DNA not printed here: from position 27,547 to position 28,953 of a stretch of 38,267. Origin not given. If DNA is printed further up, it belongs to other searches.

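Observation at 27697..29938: Methyltransferase-N-terminus::Hanks-type kinase chimera coupled to a TPR gene: candidate phage-borne sensor-kinase module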

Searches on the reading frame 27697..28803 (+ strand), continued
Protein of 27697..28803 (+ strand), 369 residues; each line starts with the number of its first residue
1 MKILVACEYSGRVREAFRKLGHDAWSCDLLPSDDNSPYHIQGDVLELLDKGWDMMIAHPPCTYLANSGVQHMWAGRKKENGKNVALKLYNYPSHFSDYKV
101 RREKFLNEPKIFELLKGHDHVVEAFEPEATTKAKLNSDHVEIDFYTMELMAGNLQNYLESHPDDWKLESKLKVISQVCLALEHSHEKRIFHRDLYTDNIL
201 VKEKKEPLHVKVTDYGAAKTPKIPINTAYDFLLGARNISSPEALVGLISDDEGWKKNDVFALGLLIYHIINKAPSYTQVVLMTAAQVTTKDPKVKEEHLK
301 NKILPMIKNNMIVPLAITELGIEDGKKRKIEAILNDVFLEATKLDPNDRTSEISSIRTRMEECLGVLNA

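Call 40: find_encoding_contigs(protein=P0256, flank=10000, max_places=4)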
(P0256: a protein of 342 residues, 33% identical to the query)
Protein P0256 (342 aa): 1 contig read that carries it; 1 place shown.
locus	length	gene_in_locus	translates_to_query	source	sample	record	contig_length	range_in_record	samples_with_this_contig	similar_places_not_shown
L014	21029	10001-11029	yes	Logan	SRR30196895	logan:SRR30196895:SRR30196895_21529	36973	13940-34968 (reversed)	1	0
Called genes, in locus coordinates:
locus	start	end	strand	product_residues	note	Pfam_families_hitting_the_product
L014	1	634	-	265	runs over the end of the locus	PF06182:ABC2_membrane_6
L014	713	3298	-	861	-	PF26449:DUF8128, PF02534:T4SS-DNA_transf (faint), PF01935:DUF87 (weak), PF10412:TrwB_AAD_bind (faint), PF12696:TraG-D_C (weak)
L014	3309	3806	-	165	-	PF05257:CHAP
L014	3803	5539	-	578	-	PF01935:DUF87, PF12846:AAA_10, PF19044:P-loop_TraG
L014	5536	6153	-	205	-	PF26593:TraC-like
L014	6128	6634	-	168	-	PF12666:PrgI (weak)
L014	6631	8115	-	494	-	PF18895:T4SS_pilin, PF19590:TrbL_3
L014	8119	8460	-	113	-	PF04956:TrbC, PF18895:T4SS_pilin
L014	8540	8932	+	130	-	PF07883:Cupin_2 (weak)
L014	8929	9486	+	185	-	PF03352:Adenine_glyco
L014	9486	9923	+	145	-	-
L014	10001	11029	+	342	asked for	PF00069:Pkinase, PF07714:PK_Tyr_Ser-Thr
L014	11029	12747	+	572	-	PF14559:TPR_19, PF25063:ARM_TT21_C (weak), PF13424:TPR_12 (weak), PF00515:TPR_1, PF07719:TPR_2 (weak), PF13414:TPR_11 (weak), PF13432:TPR_16 (weak), PF07719:TPR_2 (weak), +18 more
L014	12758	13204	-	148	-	-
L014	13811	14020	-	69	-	-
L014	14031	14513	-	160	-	PF13091:PLDc_2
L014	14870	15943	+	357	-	-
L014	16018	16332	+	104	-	-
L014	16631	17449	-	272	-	PF02016:Peptidase_S66, PF17676:Peptidase_S66C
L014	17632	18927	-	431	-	-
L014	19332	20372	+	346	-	PF02661:Fic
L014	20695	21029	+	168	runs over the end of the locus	PF00587:tRNA-synt_2b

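Call 57: search_protein_families(library=phrogs, proteins=[L004:2-1510:-, L004:1839-2195:-, L004:2356-3156:-, L004:3908-4594:+, L004:7917-8546:+, L004:8546-9706:-, L004:9717-11009:-, L004:11581-12924:-, L004:13387-14382:-, L004:11121-11597:-], max_evalue=0.001)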
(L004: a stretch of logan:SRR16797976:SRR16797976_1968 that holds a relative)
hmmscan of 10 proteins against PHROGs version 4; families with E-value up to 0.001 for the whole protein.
L004:2-1510:- (503 aa): 2 families
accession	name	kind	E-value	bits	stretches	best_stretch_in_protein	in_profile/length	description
phrog_95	-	integration and excision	3.5e-46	159.1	1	6-486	94-578/651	integrase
phrog_26127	-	unknown function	0.00016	22.8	1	290-372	5-81/107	-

L004:1839-2195:- (118 aa): 0 families

L004:2356-3156:- (266 aa): 0 families

L004:3908-4594:+ (229 aa): 0 families

L004:7917-8546:+ (210 aa): 0 families

L004:8546-9706:- (386 aa): 0 families

L004:9717-11009:- (430 aa): 2 families
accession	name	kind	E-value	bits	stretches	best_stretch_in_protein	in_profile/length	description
phrog_95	-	integration and excision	6e-52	178.1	1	1-332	106-443/651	integrase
phrog_125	-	DNA, RNA and nucleotide metabolism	2.3e-14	54.5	1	4-178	37-186/254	DNA invertase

L004:11581-12924:- (447 aa): 29 families (the best 25 are shown)
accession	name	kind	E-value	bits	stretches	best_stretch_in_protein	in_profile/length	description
phrog_498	-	other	2.8e-79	268.3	1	6-440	32-429/633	DNA methyltransferase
phrog_620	-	DNA, RNA and nucleotide metabolism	3.1e-33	116.7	1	4-162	4-167/217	ParB-like partition protein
phrog_67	-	other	1.6e-29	104.5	1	162-440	117-353/743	DNA methyltransferase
phrog_9353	-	unknown function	1.9e-24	87.9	1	5-159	7-166/245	-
phrog_8071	-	DNA, RNA and nucleotide metabolism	2.1e-22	80.9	1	6-203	4-206/389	ParB-like partition protein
phrog_940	-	DNA, RNA and nucleotide metabolism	7.3e-20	72.5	1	6-297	3-211/388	nuclease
phrog_723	-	DNA, RNA and nucleotide metabolism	2.8e-19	70.8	1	6-149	10-158/223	ParB-like partition protein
phrog_3008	-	other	1.2e-17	65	1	326-439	122-220/244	DNA methyltransferase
phrog_5475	-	unknown function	2.9e-15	57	1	9-109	3-95/458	-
phrog_15396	-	DNA, RNA and nucleotide metabolism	3.6e-15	57.5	1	7-133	2-132/258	ParB-like partition nuclease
phrog_4715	-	DNA, RNA and nucleotide metabolism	9.1e-11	41.8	1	2-96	140-234/630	ParB-like partition protein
phrog_26387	-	DNA, RNA and nucleotide metabolism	1.1e-10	42.3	1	2-93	3-95/252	ParB-like partition nuclease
phrog_23085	-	unknown function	4.6e-10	40.3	1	348-436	24-111/138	-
phrog_3264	-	DNA, RNA and nucleotide metabolism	7.5e-10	39.9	1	3-94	43-135/337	ParB-like partition protein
phrog_6218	-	DNA, RNA and nucleotide metabolism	8.1e-10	39.4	1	7-98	3-95/506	ParB-like partition protein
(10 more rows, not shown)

L004:13387-14382:- (331 aa): 0 families

L004:11121-11597:- (158 aa): 6 families
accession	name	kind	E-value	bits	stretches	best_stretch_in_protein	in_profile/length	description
phrog_4044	-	head and packaging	5.5e-08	33.5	1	5-48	26-69/180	terminase small subunit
phrog_157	-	integration and excision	3.4e-06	27.3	1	2-43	199-240/580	transposase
phrog_4102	-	head and packaging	8.9e-06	27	1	5-74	17-89/166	terminase small subunit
phrog_15429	-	unknown function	6.3e-05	23.9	0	24-46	5-27/65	-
phrog_12375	-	DNA, RNA and nucleotide metabolism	0.00065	21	1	5-43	9-47/100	DNA binding protein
phrog_2538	-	head and packaging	0.00095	20.3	0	21-48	21-46/129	terminase small subunit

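Call 58: predict_structure(alignment_id=A3)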
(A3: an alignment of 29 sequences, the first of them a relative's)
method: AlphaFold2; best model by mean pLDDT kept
length: 369 residues; sequences in the alignment: 29
mean_pLDDT: 86.7   pTM: 0.77
mean pLDDT of the five models: 86.7, 86.3, 83.0, 81.9, 80.0
residues with pLDDT >= 90: 219; 70-90: 99; 50-70: 33; < 50: 18
segments of 3 or more residues with pLDDT < 50: 59-76
pLDDT, mean of each block of 10 residues (from residue 1): 78 86 82 73 68 70 39 47 85 88 93 97 87 72 90 95 95 99 98 96 96 95 76 81 93 97 97 90 85 95 92 88 97 97 96 98 98
secondary structure, 60 per line:
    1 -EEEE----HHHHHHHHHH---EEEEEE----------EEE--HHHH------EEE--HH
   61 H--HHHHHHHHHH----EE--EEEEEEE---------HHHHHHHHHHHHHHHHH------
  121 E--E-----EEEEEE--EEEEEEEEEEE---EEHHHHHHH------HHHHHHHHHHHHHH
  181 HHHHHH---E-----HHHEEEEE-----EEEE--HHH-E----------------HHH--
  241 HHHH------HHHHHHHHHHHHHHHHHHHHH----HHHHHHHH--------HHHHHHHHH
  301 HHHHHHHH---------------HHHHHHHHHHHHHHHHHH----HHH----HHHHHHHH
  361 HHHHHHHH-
elements in order: E2-5 H10-19 E23-28 E39-41 H44-47 E54-56 H64-73 E82-88 H98-114 E130-135 E138-148 H154-160 H167-186 E199-203 E209-212 H241-244 H251-271 H276-283 H292-308 H324-341 H353-368
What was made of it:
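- On Hanks-type (eukaryotic-like) protein kinase, Pfam PF00069: The AF2 N-lobe starts at β3 (call 58).
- The AF2 model has residues 59-76 below pLDDT 50 and a kinase N-lobe starting at β3 (call 58). The model is confident for the kinase core (call 58). The segment that would have to replace the G-loop (residues 59-76) is the lowest-confidence part of the model (pLDDT <50, call 58).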

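Call 67: fold_search(model_id=the predicted structure, library=pdb)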
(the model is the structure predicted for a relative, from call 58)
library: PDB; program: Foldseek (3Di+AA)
matches with E <= 10: 2000; with E <= 0.001: 1999
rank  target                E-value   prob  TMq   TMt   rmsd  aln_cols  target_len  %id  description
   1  6gla_A                1.1e-12  1.00  0.48  0.60   7.1       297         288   19  Crystal structure of JAK3 in complex with Compound 11 (FM481) (released 2018-06-27)
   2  4krc_A                1.7e-12  1.00  0.51  0.63   7.4       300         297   19  Crystal Structure of Pho85-Pcl10-ATP-gamma-S Complex (released 2013-09-18)
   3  2fum_A                2.1e-12  1.00  0.47  0.64   7.1       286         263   20  Catalytic domain of protein kinase PknB from Mycobacterium tuberculosis in complex with mitoxantrone (released 2006-08-01)
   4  4zim_B                2.6e-12  1.00  0.49  0.60   6.9       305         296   21  CRYSTAL STRUCTURE OF JANUS KINASE 2 IN COMPLEX WITH A 9H-CARBAZOLE-1-CARBOXAMIDE INHIBITOR (released 2015-06-03)
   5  6gla_B                4.0e-12  1.00  0.49  0.61   6.9       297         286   20  Crystal structure of JAK3 in complex with Compound 11 (FM481) (released 2018-06-27)
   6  6i2p_B                4.5e-12  1.00  0.49  0.66   5.9       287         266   19  Crystal structure of the Mycobacterium tuberculosis PknB kinase domain (L33E mutant) in complex with its substrate Gar (released 2019-05-22)
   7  4hge_B                6.6e-12  1.00  0.51  0.63   6.7       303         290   21  JAK2 kinase (JH1 domain) in complex with compound 8 (released 2012-10-24)
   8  5cf4_B                7.0e-12  1.00  0.51  0.62   6.6       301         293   21  CRYSTAL STRUCTURE OF JANUS KINASE 2 IN COMPLEX WITH N,N-DICYCLOPROPYL-10-ETHYL-7-[(3-METHOXYPROPYL)AMINO] -3-METHYL-3, (released 2015-08-26)
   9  6i2p_A                7.4e-12  1.00  0.51  0.67   5.9       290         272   20  Crystal structure of the Mycobacterium tuberculosis PknB kinase domain (L33E mutant) in complex with its substrate Gar (released 2019-05-22)
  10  2fum_B                8.7e-12  1.00  0.46  0.63   7.1       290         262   21  Catalytic domain of protein kinase PknB from Mycobacterium tuberculosis in complex with mitoxantrone (released 2006-08-01)
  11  4bgq                  9.2e-12  1.00  0.48  0.62   9.0       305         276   20  Crystal structure of the human CDKL5 kinase domain (released 2013-05-08)
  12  6gl9_A                1.1e-11  1.00  0.49  0.60   7.3       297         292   18  Crystal structure of JAK3 in complex with Compound 10 (FM475) (released 2018-06-27)
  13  6aak_D                1.1e-11  1.00  0.44  0.59   9.9       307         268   20  Crystal structure of JAK3 in complex with peficitinib (released 2018-08-15)
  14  4yth                  1.4e-11  1.00  0.49  0.61   6.8       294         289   22  Discovery of VX-509 (Decernotinib): A Potent and Selective Janus kinase (JAK) 3 Inhibitor for the Treatment of Autoimmun (released 2015-08-12)
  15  3lxl                  1.4e-11  1.00  0.48  0.60   6.6       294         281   19  Structural and Thermodynamic Characterization of the TYK2 and JAK3 Kinase Domains in Complex with CP-690550 and CMP-6 (released 2010-06-02)
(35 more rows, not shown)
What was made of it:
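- On Hanks-type (eukaryotic-like) protein kinase, Pfam PF00069: Foldseek hits PknB and JAK domains at E~1e-12 (call 67).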

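Call 72: search_protein_families(library=ncbifam, proteins=[P0002, P0133, window:27697-28803:+, P0003], max_evalue=0.001)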
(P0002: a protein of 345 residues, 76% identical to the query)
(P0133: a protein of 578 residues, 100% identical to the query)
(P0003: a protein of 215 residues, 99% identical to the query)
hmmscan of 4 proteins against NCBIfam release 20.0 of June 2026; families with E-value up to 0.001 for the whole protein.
P0002 (345 aa): 10 families
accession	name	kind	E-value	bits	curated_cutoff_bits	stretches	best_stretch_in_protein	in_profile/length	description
NF033483.0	PknB_PASTA_kin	equivalog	8.9e-23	81.1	450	1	43-262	16-219/563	Stk1 family PASTA domain-containing Ser/Thr kinase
NF047741.1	antiphage_MADS6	equivalog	1.7e-18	66.5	460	1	47-284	206-436/612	methylation-associated defense system protein kinase MAD6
NF033442.0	BREX_PglW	equivalog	3.7e-10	38.2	990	1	129-262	297-439/1391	BREX system serine/threonine kinase PglW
NF043056.1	T4SS_LegK1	equivalog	3.9e-09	35.6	550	1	139-261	183-297/516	Dot/Icm T4SS effector kinase LegK1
NF052427.1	StpK7MSMEG_1200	equivalog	4.5e-08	32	900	1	42-257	15-214/601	serine/threonine protein kinase StpK7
NF009651.0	PRK13184.1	equivalog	7.2e-08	30.8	839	1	43-250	11-229/932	serine/threonine-protein kinase PknD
NF058632.1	SerThrKinPrkT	equivalog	1.7e-07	30.6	280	1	39-204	28-175/322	serine/threonine protein kinase PrkT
TIGR03903.1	TOMM_kin_cyc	equivalog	1.1e-06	26.7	705.75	1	145-242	80-179/1267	TOMM system kinase/cyclase fusion protein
NF038150.1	lanthi_synth_IV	equivalog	2.3e-05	22.9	650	1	133-265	287-408/851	class IV lanthionine synthetase LanL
NF038151.1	lanthi_synth_III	equivalog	0.00045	18.7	575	1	145-196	337-385/833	class III lanthionine synthetase LanKC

P0133 (578 aa): 31 families (the best 25 are shown)
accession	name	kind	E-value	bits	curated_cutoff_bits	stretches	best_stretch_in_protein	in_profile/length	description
TIGR02917.1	PEP_TPR_lipo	equivalog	1.6e-37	128.9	312.2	2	159-556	302-695/899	XrtA/PEP-CTERM system TPR-repeat protein PrsT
TIGR02521.1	type_IV_pilW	equivalog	7.8e-25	87.8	154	2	89-278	36-227/234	type IV pilus biogenesis/stability protein PilW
NF040959.1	MamA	equivalog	3.9e-23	82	200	2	89-250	42-203/204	magnetosome protein MamA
NF033762.1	social_mot_Tgl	equivalog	1.4e-18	67.2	225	2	187-309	32-157/252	social motility TPR repeat lipoprotein Tgl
NF052415.1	T3SS_chap_SctY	equivalog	2.1e-18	66.8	70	0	439-485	20-66/106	type III secretion apparatus assembly chaperone SctY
NF002725.1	PRK02603.1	equivalog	8.3e-17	61.7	143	3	249-336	28-120/173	photosystem I assembly protein Ycf3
NF033920.0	C39_PA2778_fam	equivalog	1.1e-15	57.7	150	0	167-249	171-253/255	PA2778 family cysteine peptidase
TIGR02552.1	LcrH_SycD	equivalog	9e-13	48.1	104.8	0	90-175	24-109/136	SycD/LcrH family type III secretion system chaperone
TIGR00540.1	TPR_hemY_coli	hypoth_equivalog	9.3e-12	44.4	142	0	145-246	287-385/385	heme biosynthesis-associated TPR protein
TIGR00756.2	PPR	repeat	1.4e-11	43.8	20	0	298-319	10-31/35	pentatricopeptide repeat protein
TIGR00990.1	3a0801s09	subfamily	7e-11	41.5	757.25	1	53-260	304-507/615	mitochondrial import receptor subunit TOM70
TIGR04510.1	mod_pep_cyc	subfamily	2e-10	39.9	400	2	90-312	404-623/814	putative peptide modification system cyclase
TIGR03939.1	PGA_TPR_OMP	equivalog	2.9e-10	39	366.65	0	297-402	62-165/800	poly-beta-1,6 N-acetyl-D-glucosamine export porin PgaA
NF033758.1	gliding_GltE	equivalog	3.7e-09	36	225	1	98-259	168-329/411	adventurous gliding motility TPR repeat lipoprotein GltE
NF047371.1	FlcA_CTERM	equivalog_domain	6.2e-09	34.9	300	2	235-353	423-538/646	periplasmic flagellar collar protein FlcA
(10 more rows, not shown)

window:27697-28803:+ (369 aa): 9 families
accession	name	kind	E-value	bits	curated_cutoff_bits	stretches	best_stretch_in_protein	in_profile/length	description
NF033483.0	PknB_PASTA_kin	equivalog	5.9e-21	75.1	450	1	68-277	19-209/563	Stk1 family PASTA domain-containing Ser/Thr kinase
NF047741.1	antiphage_MADS6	equivalog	1.7e-16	59.9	460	1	78-303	213-431/612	methylation-associated defense system protein kinase MAD6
NF033442.0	BREX_PglW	equivalog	1.9e-09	35.8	990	1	153-275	297-428/1391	BREX system serine/threonine kinase PglW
NF009651.0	PRK13184.1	equivalog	9.1e-09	33.8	839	1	78-362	24-289/932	serine/threonine-protein kinase PknD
NF052427.1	StpK7MSMEG_1200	equivalog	2.6e-08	32.8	900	1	144-281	83-214/601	serine/threonine protein kinase StpK7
NF043056.1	T4SS_LegK1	equivalog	2.9e-07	29.5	550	1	185-300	206-312/516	Dot/Icm T4SS effector kinase LegK1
TIGR03903.1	TOMM_kin_cyc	equivalog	2.7e-05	22.2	705.75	1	172-264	83-177/1267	TOMM system kinase/cyclase fusion protein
NF058632.1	SerThrKinPrkT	equivalog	0.00016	20.8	280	1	138-217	90-164/322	serine/threonine protein kinase PrkT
NF038150.1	lanthi_synth_IV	equivalog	0.00045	18.6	650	1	163-276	293-397/851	class IV lanthionine synthetase LanL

P0003 (215 aa): 0 families
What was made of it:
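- On NCBIfam named kinases (Stk1/PknB-PASTA, MAD6, PglW, LegK1): The best score is 75-81 bits vs cutoffs of 450-990 (call 72).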

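Call 77: find_related_loci(query=A5, collection=genome_contigs, flank=6000)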
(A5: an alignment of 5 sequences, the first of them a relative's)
Query A5 (345 aa) in genome_contigs; peptide patterns used: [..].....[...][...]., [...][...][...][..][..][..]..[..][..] (x = any residue, [..] = any of these).
28 stretches matched a pattern; 5 encode a relative of the query (tblastn E <= 1e-3); 5 distinct loci.
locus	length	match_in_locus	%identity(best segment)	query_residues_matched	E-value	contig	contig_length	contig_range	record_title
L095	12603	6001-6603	25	43-249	5e-16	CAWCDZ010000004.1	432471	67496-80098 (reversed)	MAG: uncultured Gammaproteobacteria bacterium isolate MFD05502.bin.2.42 genome assembly, contig: contig_48385, whole gen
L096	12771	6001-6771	25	25-287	2e-13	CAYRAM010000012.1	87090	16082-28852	MAG TPA_asm: uncultured Planctomycetia bacterium isolate binchicken_co275_63 genome assembly, contig: NODE_171_length_87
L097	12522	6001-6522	24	94-260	8e-13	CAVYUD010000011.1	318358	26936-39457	MAG: uncultured Gammaproteobacteria bacterium isolate MFD09671.bin.2.85 genome assembly, contig: contig_75678, whole gen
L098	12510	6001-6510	26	94-250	4e-11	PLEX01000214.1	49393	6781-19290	MAG: Bryobacterales bacterium isolate bog_234 73.20110800_S3S.41_contig_6805, whole genome shotgun sequence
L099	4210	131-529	26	112-246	2e-10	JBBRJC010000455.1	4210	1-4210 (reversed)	MAG: Bryobacterales bacterium isolate Co_metawrap_2843 Cmw_2843_k141_4263250_length_4210_cov_7.0000, whole genome shotgu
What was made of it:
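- The host is unknown, and no close family member occurs in 185,579 species-representative genomes (call 77), so a cognate host system is not documented.
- Tried and rejected: The GTDB genome scan with the kinase-family alignment found only 24-26% identical generic kinases, so no host or donor could be inferred (call 77).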
